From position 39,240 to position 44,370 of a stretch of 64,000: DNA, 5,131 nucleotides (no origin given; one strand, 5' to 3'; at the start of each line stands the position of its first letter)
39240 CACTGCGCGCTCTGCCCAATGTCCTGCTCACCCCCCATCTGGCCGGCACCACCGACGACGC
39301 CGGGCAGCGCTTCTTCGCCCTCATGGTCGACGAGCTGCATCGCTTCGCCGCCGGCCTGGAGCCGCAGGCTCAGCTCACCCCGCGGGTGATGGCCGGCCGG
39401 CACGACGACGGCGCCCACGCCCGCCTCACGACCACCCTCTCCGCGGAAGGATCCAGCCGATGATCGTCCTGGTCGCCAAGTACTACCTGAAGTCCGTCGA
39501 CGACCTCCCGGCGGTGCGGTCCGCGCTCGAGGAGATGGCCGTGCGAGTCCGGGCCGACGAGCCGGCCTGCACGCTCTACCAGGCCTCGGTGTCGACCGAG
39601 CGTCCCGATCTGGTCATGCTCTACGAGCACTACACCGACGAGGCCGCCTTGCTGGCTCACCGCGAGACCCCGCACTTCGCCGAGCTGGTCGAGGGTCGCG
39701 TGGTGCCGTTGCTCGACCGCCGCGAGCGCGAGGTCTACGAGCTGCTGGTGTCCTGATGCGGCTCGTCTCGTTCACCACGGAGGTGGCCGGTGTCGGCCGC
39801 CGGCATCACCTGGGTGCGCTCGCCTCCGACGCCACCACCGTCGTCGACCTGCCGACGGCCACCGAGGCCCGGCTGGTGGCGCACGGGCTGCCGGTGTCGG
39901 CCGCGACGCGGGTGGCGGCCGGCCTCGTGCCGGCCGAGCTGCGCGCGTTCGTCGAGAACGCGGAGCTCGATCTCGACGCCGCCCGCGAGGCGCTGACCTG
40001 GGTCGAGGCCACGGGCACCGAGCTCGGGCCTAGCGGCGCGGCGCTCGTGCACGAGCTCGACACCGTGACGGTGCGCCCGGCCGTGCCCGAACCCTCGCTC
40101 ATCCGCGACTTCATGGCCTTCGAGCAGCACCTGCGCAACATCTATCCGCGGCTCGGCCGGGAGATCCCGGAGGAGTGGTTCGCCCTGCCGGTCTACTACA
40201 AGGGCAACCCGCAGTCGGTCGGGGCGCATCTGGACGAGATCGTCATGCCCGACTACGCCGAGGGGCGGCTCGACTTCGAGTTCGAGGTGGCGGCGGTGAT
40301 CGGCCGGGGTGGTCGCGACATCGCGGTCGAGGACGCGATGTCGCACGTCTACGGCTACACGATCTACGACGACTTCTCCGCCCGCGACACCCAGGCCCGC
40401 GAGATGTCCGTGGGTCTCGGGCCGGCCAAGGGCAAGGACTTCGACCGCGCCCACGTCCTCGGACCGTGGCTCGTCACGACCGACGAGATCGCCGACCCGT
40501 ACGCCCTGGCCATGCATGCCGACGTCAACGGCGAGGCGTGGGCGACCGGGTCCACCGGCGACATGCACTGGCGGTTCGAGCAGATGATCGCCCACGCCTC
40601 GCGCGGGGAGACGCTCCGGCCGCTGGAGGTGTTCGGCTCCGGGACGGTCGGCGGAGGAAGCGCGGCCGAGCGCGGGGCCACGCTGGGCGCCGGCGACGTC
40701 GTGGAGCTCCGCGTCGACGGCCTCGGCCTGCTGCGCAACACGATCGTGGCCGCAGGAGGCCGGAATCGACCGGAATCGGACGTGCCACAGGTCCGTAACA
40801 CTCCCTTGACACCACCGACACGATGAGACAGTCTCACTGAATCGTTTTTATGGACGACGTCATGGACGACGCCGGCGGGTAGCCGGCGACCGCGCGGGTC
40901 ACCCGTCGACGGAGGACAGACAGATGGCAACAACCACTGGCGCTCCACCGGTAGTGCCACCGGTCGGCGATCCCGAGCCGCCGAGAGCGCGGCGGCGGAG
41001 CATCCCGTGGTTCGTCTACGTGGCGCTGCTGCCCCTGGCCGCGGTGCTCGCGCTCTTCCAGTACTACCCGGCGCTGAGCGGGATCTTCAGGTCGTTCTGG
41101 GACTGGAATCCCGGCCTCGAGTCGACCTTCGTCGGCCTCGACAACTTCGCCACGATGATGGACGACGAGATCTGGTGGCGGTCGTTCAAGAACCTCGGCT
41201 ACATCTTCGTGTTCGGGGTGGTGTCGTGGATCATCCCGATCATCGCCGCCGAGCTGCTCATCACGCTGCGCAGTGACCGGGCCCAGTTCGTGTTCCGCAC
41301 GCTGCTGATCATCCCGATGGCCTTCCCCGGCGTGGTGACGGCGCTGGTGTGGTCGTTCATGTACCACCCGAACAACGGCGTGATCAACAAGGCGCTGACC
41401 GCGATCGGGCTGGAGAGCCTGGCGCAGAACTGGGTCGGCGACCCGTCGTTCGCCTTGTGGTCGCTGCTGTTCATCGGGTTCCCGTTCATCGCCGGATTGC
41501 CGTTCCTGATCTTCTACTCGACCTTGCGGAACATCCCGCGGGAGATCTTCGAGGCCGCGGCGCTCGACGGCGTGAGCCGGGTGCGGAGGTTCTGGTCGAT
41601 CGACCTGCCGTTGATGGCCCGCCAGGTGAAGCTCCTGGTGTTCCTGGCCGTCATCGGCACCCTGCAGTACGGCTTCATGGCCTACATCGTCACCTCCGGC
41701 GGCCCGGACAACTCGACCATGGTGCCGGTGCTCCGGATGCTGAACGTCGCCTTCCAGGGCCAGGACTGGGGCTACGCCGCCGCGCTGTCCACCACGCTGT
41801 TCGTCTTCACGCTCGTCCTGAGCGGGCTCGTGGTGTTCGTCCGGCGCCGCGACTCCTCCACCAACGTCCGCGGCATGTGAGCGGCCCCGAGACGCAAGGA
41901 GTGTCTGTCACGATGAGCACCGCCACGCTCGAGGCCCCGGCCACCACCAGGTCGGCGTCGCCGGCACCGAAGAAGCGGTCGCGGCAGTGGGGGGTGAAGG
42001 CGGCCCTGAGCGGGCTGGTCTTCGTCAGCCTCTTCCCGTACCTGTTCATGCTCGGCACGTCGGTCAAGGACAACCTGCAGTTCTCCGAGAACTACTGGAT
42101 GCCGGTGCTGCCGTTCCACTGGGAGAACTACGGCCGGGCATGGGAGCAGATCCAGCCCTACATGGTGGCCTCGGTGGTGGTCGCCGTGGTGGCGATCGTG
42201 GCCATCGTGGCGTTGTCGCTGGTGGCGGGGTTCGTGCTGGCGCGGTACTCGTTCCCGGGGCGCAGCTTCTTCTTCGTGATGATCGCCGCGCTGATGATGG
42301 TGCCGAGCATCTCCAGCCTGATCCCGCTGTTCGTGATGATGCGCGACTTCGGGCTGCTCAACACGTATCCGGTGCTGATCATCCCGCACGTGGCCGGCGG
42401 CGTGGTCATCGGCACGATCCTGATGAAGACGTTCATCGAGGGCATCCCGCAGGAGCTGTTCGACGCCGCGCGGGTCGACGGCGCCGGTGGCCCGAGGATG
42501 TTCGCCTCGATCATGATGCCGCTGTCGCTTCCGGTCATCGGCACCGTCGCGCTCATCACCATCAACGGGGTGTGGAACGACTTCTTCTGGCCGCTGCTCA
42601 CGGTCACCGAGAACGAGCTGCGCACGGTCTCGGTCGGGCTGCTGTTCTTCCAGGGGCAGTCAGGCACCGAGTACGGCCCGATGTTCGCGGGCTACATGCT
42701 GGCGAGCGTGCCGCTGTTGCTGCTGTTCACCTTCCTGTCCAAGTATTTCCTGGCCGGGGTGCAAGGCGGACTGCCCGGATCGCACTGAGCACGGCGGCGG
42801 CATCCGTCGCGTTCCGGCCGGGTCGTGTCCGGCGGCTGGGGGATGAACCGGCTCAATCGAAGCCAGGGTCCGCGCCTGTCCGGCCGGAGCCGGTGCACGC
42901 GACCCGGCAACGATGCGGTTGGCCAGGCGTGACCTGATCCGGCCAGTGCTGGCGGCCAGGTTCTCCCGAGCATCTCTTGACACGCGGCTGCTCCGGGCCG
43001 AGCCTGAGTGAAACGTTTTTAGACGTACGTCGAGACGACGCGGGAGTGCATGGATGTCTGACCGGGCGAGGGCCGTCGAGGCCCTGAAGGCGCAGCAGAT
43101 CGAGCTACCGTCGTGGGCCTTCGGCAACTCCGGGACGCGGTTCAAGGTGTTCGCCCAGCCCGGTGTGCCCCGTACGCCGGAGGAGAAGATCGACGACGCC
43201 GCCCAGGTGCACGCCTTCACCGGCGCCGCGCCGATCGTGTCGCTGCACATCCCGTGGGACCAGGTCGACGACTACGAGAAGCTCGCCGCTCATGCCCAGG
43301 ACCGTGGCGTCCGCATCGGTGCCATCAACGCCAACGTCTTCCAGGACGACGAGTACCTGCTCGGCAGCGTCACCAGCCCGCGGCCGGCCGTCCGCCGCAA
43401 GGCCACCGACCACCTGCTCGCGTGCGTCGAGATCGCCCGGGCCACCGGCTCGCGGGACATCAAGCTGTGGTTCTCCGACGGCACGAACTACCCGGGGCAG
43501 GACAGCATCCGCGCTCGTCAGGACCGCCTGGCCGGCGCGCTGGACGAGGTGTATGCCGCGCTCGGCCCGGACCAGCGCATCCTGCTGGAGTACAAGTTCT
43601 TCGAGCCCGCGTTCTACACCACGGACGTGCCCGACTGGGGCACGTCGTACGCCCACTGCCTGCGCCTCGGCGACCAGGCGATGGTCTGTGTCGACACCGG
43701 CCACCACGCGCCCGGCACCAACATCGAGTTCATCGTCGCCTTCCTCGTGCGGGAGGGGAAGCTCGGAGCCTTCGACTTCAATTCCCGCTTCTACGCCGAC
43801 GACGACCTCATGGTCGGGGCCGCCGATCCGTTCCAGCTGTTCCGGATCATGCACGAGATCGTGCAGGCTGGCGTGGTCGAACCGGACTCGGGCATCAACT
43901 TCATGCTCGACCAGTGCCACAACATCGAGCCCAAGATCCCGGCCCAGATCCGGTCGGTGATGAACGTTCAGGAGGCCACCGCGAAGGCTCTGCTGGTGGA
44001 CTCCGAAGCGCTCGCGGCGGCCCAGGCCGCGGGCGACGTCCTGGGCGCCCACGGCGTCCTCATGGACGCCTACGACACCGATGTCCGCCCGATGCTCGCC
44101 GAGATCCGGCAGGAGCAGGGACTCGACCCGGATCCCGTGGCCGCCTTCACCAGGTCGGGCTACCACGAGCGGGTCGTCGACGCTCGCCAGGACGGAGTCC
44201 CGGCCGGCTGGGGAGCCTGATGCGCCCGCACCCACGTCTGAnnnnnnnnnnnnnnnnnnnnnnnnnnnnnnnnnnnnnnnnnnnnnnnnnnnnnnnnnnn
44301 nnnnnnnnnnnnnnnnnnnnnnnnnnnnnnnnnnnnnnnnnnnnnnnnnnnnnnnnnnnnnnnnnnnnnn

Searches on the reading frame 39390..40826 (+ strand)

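Call 49: search_protein_families(library=pfam, proteins=[window:39390-40826:+], max_evalue=0.0001)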
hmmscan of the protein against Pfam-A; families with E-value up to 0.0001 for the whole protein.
window:39390-40826:+ (478 aa): 1 family
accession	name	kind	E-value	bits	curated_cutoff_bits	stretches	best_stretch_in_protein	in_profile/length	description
PF01557.24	FAA_hydrolase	-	2.6e-55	187.8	23.9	1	238-453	3-214/214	Fumarylacetoacetate (FAA) hydrolase C-terminal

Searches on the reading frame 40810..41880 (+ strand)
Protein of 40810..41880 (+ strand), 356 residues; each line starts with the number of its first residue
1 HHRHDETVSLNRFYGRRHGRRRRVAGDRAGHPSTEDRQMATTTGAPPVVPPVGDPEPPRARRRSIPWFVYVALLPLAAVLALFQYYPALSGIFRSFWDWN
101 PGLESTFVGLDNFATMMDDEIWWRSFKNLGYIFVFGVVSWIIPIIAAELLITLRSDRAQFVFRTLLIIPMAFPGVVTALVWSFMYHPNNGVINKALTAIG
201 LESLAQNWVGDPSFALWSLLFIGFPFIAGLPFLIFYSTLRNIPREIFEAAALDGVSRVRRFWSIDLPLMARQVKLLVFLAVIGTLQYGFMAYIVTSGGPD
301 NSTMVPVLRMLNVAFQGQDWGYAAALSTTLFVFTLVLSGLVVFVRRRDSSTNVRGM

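Call 49: search_protein_families(library=pfam, proteins=[window:40810-41880:+], max_evalue=0.0001)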
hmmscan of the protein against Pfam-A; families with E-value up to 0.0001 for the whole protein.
window:40810-41880:+ (356 aa): 1 family
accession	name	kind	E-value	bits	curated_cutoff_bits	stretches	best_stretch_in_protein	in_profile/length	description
PF00528.27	BPD_transp_1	-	2.6e-14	53.8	26.4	1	142-347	4-181/184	Binding-protein-dependent transport system inner membrane component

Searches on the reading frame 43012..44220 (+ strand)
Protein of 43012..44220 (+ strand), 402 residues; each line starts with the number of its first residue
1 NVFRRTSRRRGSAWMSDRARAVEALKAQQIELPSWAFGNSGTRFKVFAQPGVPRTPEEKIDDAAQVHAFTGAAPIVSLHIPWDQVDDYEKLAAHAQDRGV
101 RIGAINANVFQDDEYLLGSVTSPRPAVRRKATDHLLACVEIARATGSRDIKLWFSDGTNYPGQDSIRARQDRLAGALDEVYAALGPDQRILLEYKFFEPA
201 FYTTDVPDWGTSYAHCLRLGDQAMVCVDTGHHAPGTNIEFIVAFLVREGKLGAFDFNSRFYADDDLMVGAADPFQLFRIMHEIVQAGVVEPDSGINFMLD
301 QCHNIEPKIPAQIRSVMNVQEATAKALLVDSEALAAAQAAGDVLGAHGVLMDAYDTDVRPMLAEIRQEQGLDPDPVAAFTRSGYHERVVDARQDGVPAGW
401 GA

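Call 49: search_protein_families(library=pfam, proteins=[window:43012-44220:+], max_evalue=0.0001)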
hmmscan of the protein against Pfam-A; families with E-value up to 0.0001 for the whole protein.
window:43012-44220:+ (402 aa): 1 family
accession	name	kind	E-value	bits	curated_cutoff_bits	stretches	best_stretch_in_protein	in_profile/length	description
PF01261.30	AP_endonuc_2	-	1.4e-07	31.9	31.1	1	80-283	23-219/249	Xylose isomerase-like TIM barrel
